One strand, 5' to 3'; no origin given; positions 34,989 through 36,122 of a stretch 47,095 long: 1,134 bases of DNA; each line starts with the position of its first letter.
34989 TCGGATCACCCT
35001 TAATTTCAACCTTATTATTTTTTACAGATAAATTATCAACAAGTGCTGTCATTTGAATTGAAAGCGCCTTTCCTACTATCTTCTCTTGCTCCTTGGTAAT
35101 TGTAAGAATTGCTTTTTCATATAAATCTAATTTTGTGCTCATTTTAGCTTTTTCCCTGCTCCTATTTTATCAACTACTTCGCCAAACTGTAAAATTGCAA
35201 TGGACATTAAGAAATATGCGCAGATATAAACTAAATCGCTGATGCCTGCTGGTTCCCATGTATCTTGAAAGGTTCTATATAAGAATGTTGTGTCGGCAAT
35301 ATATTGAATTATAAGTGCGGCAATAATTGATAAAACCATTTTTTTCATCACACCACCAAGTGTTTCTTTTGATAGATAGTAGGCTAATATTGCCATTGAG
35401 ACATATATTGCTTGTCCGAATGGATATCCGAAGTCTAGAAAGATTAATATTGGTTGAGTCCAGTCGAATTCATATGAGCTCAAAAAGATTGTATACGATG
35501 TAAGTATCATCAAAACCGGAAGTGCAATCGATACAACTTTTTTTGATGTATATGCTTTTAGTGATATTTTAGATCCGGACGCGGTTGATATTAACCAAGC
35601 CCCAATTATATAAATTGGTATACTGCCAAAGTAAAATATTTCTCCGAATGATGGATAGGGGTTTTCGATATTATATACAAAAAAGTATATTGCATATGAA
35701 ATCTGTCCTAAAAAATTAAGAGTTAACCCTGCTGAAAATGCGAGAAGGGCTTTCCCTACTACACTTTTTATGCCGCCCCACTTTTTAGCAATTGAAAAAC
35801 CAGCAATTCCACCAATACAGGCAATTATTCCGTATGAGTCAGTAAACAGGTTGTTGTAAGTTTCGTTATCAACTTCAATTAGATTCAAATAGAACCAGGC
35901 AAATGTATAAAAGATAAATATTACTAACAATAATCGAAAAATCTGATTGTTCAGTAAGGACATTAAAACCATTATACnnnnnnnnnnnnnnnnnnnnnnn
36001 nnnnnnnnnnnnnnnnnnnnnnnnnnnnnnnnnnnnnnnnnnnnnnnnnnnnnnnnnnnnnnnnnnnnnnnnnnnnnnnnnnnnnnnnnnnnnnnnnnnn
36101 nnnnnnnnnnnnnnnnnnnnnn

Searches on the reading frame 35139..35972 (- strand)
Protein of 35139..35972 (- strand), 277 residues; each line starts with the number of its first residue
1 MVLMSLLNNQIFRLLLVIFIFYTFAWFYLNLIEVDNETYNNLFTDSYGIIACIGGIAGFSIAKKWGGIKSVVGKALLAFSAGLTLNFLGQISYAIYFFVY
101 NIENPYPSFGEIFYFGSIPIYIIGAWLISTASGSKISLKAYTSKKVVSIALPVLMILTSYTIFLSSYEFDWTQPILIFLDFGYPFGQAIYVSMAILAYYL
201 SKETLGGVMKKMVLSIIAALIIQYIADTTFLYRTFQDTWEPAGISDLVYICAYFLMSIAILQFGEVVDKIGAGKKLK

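Call 95: search_protein_families(library=pfam, proteins=[window:35139-35972:-], max_evalue=0.1)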
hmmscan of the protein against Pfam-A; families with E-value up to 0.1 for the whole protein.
window:35139-35972:- (277 aa): 1 family
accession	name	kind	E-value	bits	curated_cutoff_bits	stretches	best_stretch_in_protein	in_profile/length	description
PF01757.29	Acyl_transf_3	-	0.015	14.8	31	0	10-136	151-267/326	Acyltransferase domain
